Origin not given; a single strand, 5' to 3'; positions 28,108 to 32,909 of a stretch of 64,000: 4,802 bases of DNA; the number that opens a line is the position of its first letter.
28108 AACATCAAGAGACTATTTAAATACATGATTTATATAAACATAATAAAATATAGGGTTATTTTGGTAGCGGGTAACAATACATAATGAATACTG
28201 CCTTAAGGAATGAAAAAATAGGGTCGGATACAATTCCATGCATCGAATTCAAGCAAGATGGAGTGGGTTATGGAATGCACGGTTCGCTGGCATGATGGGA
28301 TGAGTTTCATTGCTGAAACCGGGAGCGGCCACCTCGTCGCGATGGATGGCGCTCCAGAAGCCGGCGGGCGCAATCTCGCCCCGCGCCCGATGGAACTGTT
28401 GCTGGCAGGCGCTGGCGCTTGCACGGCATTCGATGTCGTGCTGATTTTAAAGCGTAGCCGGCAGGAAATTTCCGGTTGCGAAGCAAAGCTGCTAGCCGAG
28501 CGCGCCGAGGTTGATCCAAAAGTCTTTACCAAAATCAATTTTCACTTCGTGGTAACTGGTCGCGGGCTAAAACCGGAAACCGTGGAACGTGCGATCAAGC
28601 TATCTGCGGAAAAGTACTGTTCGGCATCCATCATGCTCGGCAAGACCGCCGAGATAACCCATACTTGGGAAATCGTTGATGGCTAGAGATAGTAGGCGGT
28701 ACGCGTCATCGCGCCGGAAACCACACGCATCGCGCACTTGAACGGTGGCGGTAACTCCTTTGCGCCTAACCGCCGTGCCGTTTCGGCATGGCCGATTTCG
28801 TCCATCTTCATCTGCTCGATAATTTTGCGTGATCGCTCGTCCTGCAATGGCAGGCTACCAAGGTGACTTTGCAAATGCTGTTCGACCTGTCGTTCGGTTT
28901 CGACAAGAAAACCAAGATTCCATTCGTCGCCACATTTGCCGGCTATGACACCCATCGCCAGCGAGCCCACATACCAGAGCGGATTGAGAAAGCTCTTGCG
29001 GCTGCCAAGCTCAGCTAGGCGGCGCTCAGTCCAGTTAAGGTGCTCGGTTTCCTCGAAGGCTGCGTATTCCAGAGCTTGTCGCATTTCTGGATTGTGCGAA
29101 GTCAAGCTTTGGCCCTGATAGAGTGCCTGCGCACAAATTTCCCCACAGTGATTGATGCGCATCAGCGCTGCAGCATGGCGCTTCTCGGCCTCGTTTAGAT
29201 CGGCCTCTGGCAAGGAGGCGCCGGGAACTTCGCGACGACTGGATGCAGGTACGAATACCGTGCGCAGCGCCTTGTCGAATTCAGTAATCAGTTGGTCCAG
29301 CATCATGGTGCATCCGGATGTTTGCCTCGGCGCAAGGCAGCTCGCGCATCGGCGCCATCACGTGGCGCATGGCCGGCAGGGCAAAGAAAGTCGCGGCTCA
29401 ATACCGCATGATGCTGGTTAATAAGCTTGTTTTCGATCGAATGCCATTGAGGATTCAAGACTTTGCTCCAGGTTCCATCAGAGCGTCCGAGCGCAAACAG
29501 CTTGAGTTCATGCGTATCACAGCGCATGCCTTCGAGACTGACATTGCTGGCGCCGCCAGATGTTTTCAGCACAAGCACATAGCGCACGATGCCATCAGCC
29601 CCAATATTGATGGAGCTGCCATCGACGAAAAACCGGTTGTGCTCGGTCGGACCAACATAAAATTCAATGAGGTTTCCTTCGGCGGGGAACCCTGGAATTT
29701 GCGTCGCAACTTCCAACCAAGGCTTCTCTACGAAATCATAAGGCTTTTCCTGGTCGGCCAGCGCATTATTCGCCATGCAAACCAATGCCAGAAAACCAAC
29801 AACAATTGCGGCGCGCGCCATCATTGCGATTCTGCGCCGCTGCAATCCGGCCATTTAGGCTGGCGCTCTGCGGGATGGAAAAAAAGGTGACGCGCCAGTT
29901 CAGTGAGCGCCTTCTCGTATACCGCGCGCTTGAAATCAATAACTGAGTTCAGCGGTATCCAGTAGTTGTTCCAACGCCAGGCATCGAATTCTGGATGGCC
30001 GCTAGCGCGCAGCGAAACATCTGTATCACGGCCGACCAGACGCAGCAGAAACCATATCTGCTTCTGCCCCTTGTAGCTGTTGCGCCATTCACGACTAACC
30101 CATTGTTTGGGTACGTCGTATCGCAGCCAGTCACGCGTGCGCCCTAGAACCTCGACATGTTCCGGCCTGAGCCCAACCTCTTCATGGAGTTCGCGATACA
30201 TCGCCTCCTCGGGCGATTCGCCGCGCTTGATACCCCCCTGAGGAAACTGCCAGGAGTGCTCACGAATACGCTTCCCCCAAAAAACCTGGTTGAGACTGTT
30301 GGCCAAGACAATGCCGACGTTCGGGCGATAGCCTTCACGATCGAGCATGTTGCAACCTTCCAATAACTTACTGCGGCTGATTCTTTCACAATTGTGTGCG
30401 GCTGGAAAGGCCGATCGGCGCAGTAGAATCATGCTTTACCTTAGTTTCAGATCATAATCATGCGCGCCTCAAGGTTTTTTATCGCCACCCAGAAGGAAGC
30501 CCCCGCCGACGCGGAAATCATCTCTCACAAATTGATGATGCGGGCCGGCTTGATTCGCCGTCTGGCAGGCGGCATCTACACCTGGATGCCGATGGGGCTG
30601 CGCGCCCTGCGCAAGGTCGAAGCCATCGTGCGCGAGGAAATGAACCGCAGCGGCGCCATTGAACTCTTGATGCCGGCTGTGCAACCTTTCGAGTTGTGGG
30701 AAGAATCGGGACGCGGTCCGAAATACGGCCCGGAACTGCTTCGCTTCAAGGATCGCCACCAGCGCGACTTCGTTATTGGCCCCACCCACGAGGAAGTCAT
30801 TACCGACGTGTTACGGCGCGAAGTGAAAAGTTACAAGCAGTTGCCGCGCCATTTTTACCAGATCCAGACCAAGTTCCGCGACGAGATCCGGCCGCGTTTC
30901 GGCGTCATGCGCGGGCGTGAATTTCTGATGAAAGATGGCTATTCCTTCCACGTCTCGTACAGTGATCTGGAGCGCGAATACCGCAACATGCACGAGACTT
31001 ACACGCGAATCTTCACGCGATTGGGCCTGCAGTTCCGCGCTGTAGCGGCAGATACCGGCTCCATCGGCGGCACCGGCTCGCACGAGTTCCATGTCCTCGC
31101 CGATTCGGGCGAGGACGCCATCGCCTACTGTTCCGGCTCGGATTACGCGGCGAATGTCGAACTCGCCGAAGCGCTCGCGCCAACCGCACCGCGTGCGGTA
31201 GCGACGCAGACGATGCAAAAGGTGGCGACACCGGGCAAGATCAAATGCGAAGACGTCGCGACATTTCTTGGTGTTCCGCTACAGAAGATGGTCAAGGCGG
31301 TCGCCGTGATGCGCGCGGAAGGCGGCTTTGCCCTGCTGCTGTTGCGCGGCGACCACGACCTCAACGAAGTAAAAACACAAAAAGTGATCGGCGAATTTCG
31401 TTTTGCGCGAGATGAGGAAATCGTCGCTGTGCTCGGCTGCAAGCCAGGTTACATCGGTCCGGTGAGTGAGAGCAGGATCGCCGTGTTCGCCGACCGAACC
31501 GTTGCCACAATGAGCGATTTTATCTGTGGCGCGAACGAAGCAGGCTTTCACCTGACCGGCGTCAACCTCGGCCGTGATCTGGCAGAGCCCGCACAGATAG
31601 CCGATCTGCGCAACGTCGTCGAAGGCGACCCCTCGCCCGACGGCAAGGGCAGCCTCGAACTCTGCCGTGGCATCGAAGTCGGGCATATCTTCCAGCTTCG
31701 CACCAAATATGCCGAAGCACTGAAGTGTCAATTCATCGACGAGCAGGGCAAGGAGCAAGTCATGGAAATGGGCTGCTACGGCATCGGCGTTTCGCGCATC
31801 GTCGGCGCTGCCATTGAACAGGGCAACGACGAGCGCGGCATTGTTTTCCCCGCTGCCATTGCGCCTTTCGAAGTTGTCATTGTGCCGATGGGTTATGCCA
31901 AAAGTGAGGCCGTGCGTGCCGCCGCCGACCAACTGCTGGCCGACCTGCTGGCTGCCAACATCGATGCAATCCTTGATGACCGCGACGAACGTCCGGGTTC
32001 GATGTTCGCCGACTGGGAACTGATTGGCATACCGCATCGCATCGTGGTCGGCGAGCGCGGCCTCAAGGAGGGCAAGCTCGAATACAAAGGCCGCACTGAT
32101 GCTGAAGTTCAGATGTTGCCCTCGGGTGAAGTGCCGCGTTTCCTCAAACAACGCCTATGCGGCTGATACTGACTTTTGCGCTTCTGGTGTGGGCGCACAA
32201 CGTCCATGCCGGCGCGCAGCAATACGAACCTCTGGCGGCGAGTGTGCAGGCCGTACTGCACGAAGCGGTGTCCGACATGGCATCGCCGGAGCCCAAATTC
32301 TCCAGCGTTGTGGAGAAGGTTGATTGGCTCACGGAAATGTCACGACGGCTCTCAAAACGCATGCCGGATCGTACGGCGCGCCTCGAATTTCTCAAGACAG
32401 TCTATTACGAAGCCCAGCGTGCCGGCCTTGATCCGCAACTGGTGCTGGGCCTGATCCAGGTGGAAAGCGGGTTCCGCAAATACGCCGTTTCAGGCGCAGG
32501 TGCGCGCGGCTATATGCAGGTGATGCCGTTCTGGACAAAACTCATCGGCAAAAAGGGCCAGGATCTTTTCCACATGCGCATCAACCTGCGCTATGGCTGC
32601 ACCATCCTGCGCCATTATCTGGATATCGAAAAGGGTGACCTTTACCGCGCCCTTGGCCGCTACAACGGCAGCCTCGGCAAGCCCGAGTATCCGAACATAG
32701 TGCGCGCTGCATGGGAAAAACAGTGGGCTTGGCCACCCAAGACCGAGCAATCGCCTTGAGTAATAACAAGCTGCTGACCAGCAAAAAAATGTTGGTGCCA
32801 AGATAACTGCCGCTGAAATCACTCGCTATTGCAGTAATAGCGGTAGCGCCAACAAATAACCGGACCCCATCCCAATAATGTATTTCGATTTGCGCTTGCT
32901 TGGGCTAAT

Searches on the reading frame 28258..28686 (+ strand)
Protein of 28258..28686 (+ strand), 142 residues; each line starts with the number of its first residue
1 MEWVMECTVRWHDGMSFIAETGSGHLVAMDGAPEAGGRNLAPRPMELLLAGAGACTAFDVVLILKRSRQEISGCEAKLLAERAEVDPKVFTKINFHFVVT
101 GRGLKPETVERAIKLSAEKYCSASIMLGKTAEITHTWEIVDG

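Call 51: search_protein_families(library=pfam, proteins=[window:28258-28686:+], max_evalue=0.0001)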
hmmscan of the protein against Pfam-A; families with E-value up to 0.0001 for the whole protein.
window:28258-28686:+ (142 aa): 1 family
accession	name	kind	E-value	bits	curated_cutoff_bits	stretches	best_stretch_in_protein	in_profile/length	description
PF02566.24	OsmC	-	6.2e-17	62.3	27.5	1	38-135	2-99/100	OsmC-like protein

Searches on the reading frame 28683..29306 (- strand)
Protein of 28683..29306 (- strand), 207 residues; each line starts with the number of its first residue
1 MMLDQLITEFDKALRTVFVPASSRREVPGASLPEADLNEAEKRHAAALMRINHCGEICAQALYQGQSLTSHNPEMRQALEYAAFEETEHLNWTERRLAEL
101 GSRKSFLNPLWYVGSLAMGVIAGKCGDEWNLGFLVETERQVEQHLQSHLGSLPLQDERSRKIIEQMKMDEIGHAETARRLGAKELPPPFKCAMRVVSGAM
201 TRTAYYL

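Call 51: search_protein_families(library=pfam, proteins=[window:28683-29306:-], max_evalue=0.0001)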
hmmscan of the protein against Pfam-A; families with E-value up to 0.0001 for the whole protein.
window:28683-29306:- (207 aa): 2 families
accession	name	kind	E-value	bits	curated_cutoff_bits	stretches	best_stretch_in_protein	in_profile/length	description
PF03232.19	COQ7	-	7e-43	146.6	23.5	1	44-204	2-169/169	Ubiquinone biosynthesis protein COQ7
PF02915.23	Rubrerythrin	-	6e-06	27.1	22.8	1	55-180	9-136/137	Rubrerythrin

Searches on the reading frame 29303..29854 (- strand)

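Call 51: search_protein_families(library=pfam, proteins=[window:29303-29854:-], max_evalue=0.0001)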
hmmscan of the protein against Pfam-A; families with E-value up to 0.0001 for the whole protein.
window:29303-29854:- (183 aa): 1 family
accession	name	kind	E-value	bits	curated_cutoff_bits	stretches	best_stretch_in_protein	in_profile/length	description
PF08750.16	CNP1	-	4.1e-43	146.9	25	1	43-175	3-135/135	CNP1-like family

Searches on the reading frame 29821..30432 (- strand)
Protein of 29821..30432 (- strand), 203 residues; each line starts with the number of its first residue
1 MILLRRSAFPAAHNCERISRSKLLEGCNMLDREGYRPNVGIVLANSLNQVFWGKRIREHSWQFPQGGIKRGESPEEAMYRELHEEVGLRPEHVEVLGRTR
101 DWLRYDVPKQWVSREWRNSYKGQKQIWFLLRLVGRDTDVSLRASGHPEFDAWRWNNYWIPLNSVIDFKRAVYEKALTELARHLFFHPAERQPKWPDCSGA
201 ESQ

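Call 51: search_protein_families(library=pfam, proteins=[window:29821-30432:-], max_evalue=0.0001)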
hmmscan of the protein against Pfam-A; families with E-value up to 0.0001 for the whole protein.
window:29821-30432:- (203 aa): 1 family
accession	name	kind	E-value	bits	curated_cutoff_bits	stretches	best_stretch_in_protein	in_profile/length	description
PF00293.34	NUDIX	-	2.6e-21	76.5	21.1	1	35-164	2-118/134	NUDIX domain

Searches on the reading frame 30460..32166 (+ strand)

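Call 51: search_protein_families(library=pfam, proteins=[window:30460-32166:+], max_evalue=0.0001)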
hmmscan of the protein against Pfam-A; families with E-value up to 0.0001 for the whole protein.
window:30460-32166:+ (568 aa): 3 families
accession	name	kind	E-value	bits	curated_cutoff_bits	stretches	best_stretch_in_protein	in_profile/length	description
PF00587.30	tRNA-synt_2b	-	1.3e-32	113.8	29.3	1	95-454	2-178/179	tRNA synthetase class II core domain (G, H, P, S and T)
PF04073.20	tRNA_edit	-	1.1e-23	84.1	25.5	1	262-370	6-118/123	Aminoacyl-tRNA editing domain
PF03129.25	HGTP_anticodon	-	1.5e-18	67.1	21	1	471-564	1-93/94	Anticodon binding domain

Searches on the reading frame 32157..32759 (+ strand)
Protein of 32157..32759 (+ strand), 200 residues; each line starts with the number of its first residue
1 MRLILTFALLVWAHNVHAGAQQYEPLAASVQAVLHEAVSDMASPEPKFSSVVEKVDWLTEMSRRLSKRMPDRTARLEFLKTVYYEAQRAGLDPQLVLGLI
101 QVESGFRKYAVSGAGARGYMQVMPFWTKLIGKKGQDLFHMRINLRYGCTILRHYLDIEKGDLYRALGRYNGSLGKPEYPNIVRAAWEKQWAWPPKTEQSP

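Call 51: search_protein_families(library=pfam, proteins=[window:32157-32759:+], max_evalue=0.0001)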
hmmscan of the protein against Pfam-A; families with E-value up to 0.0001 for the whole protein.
window:32157-32759:+ (200 aa): 1 family
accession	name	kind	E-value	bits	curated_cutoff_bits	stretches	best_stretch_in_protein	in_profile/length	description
PF01464.25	SLT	-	4.4e-17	62.2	21.3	1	85-174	6-99/117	Transglycosylase SLT domain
